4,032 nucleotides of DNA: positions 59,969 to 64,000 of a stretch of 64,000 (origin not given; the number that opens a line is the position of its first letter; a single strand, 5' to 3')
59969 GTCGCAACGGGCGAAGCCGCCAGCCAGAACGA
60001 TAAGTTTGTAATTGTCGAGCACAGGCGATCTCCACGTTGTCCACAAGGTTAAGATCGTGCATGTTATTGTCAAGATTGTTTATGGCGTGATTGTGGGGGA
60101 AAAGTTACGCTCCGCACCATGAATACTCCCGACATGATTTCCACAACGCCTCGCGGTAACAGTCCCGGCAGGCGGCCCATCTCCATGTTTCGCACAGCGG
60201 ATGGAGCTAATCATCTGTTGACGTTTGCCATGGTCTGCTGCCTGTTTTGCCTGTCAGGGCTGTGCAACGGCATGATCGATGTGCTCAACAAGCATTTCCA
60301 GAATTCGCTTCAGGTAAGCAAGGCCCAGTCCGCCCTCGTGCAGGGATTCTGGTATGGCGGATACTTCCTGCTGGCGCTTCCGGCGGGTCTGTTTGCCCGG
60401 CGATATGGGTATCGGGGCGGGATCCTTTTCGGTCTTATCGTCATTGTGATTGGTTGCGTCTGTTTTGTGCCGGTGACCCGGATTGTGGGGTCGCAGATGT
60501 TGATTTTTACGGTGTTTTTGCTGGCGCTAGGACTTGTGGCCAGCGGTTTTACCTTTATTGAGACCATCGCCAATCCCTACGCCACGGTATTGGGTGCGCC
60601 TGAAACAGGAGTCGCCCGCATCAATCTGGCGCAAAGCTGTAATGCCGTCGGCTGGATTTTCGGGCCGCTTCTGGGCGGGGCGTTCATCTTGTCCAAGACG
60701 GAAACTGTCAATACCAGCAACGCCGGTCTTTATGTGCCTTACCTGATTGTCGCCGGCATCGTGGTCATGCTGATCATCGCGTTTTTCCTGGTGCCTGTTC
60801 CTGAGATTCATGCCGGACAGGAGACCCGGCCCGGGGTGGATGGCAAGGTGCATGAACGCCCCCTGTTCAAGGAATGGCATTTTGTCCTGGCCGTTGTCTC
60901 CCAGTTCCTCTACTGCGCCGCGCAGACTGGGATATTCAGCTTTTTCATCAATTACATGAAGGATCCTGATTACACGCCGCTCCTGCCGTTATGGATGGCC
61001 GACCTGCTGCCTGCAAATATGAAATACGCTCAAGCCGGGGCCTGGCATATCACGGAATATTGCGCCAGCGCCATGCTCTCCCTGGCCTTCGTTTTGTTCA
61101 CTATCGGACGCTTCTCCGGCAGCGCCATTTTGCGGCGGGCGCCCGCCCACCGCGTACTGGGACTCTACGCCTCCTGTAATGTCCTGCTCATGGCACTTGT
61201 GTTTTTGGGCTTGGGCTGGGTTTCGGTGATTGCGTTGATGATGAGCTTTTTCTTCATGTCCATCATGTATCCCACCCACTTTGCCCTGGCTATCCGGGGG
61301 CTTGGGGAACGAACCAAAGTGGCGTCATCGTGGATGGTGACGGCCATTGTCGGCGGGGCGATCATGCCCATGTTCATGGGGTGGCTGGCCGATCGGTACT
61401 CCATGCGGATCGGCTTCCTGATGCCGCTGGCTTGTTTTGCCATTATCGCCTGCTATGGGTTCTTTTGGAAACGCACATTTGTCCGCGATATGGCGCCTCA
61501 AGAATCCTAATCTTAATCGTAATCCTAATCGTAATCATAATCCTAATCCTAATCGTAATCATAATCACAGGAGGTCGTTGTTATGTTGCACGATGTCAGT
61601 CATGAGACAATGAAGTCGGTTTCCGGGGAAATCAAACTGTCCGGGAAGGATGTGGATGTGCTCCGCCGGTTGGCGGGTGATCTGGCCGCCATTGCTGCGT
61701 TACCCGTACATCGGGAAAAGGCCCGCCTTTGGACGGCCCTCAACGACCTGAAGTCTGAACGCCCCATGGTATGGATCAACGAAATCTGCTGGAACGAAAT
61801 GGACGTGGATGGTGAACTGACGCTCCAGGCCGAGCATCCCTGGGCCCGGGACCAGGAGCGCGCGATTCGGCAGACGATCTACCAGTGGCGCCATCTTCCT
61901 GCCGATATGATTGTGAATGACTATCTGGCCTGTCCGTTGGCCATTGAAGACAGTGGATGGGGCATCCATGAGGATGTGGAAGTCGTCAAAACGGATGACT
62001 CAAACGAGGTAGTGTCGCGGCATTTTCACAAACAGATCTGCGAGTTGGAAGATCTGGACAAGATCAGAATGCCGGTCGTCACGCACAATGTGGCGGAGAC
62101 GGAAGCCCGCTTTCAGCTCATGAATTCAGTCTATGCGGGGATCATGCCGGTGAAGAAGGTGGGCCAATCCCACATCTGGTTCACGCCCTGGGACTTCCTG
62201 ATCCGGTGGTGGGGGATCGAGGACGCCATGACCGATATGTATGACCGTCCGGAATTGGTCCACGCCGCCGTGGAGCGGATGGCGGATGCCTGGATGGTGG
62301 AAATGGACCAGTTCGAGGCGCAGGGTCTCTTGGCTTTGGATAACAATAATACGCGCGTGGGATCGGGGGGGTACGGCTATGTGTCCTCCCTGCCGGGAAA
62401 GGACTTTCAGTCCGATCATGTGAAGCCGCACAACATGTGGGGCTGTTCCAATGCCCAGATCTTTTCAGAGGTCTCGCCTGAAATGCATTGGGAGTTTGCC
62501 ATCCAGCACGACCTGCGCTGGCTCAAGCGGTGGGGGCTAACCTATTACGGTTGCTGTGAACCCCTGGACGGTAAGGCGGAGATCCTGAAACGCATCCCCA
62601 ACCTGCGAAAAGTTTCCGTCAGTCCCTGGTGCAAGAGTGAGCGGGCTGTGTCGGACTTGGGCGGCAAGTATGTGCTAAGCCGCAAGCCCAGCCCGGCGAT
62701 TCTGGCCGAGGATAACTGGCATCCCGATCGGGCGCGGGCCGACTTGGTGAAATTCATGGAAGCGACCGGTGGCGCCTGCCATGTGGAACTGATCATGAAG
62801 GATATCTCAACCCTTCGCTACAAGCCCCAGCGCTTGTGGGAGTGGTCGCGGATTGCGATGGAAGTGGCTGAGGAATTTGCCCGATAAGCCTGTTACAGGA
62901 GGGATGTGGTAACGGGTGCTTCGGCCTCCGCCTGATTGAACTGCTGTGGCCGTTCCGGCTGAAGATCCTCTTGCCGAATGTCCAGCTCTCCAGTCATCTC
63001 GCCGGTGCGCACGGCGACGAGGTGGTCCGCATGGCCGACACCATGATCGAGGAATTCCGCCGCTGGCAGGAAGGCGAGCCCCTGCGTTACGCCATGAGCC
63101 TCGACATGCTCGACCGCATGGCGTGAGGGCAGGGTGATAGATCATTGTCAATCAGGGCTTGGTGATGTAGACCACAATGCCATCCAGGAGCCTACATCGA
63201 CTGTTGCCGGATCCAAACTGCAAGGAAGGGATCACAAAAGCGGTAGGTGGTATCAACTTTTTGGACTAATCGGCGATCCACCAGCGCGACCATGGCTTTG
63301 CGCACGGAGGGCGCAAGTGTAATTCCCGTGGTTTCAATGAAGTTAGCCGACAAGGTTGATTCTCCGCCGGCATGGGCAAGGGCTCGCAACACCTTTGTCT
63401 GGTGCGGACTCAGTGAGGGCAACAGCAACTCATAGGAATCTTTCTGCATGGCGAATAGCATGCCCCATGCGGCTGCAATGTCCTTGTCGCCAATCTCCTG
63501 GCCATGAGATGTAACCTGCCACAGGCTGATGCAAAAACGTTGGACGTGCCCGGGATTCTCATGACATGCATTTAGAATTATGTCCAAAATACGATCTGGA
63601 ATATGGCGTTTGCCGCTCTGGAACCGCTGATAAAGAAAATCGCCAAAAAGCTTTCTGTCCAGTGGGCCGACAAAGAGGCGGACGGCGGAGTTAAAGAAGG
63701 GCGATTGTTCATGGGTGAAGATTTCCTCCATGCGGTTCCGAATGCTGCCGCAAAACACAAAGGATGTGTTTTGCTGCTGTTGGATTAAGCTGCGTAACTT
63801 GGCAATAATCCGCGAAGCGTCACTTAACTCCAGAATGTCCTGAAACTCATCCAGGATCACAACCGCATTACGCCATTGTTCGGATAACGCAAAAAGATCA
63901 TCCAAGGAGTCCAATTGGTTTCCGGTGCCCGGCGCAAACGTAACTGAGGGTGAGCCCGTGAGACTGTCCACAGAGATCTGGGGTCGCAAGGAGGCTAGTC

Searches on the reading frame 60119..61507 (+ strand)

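Call 17: search_protein_families(library=pfam, proteins=[window:60119-61507:+], max_evalue=0.001)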
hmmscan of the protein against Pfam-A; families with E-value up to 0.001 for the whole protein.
window:60119-61507:+ (463 aa): 1 family
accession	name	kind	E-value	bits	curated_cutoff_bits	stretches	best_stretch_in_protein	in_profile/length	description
PF07690.21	MFS_1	-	3e-22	79.4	33.4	1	40-416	2-346/347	Major Facilitator Superfamily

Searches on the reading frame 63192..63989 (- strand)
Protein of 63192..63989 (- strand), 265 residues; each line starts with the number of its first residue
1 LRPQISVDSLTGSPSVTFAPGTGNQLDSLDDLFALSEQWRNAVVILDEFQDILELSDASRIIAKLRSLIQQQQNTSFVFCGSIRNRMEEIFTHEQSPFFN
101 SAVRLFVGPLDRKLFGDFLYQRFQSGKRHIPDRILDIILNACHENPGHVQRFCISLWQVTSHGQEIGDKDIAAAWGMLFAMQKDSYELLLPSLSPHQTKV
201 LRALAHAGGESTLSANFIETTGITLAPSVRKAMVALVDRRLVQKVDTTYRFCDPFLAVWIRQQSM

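Call 95: search_protein_families(library=pfam, proteins=[window:63192-63989:-], max_evalue=0.01)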
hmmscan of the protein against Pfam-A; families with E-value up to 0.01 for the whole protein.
window:63192-63989:- (265 aa): 1 family
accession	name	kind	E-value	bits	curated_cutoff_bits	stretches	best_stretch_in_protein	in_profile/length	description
PF01637.24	ATPase_2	-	0.0068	16.7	33.2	1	34-123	104-195/225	ATPase domain predominantly from Archaea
